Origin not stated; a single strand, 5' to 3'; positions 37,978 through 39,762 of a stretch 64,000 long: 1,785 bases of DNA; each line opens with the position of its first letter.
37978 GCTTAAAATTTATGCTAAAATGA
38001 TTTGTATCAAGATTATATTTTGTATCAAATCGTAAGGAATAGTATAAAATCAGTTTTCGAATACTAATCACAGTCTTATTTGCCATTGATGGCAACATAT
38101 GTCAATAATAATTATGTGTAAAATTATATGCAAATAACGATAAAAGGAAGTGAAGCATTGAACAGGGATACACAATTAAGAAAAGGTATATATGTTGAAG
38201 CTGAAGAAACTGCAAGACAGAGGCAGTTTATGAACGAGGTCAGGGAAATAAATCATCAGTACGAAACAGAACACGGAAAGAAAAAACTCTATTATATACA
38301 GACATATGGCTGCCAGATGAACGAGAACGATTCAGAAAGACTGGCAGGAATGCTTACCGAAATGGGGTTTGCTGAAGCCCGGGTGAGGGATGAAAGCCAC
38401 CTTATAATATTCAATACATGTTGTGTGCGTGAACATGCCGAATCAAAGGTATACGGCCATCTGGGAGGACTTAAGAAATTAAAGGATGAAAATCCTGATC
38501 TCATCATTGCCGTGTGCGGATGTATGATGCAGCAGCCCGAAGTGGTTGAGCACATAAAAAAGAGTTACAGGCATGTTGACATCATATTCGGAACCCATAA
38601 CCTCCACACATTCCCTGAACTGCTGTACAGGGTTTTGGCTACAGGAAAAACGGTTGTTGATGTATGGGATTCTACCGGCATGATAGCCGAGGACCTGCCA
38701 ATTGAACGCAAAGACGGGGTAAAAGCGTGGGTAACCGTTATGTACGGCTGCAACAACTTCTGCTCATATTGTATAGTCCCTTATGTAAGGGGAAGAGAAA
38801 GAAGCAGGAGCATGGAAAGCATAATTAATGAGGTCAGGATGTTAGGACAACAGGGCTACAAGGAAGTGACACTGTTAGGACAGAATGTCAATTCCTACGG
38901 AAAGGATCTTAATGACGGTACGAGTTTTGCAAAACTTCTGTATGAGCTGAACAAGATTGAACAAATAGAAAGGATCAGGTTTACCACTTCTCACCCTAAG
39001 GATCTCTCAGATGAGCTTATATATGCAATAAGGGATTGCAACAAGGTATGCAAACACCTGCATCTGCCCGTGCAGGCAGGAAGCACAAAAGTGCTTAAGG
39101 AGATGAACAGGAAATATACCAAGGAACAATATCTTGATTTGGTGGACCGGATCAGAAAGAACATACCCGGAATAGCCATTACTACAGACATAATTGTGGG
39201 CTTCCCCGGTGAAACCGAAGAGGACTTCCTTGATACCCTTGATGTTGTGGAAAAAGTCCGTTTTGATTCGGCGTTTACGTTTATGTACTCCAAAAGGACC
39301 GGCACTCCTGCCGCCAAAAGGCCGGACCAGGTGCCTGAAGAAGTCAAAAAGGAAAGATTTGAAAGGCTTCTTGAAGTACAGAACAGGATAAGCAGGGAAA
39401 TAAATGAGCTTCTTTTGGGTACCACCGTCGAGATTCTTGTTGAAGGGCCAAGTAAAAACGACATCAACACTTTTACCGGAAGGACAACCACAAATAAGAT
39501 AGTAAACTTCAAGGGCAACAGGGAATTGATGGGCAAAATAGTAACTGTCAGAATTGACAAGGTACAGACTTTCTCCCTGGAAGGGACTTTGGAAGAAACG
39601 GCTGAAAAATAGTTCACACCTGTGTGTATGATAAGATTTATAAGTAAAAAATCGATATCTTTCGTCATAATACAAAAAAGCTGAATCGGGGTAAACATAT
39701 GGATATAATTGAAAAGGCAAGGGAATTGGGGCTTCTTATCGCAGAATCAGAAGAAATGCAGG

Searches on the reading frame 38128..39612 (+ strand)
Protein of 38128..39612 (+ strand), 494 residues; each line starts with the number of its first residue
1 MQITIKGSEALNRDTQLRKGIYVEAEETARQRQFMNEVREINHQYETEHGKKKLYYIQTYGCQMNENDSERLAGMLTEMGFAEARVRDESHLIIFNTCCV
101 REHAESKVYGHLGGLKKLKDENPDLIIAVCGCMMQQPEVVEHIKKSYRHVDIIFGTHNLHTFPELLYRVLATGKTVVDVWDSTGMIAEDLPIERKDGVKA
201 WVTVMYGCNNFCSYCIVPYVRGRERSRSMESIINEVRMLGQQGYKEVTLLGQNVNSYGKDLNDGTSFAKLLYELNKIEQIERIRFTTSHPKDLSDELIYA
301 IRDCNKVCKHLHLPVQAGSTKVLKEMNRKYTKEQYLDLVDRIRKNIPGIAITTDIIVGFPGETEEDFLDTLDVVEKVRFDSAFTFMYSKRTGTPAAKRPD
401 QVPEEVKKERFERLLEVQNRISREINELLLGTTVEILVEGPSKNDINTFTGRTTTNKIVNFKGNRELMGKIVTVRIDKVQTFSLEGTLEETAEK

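Call 65: search_protein_families(library=pfam, proteins=[window:38128-39612:+], max_evalue=0.00001)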
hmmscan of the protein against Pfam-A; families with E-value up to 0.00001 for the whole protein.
window:38128-39612:+ (494 aa): 3 families
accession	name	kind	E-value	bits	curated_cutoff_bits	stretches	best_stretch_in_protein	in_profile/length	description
PF04055.27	Radical_SAM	-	1.2e-33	117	29.5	1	203-372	2-164/166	Radical SAM superfamily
PF00919.26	UPF0004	-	9.8e-28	96.5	27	1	55-155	2-98/98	Uncharacterized protein family UPF0004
PF01938.26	TRAM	-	3.9e-14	52.7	21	1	430-488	4-60/61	TRAM domain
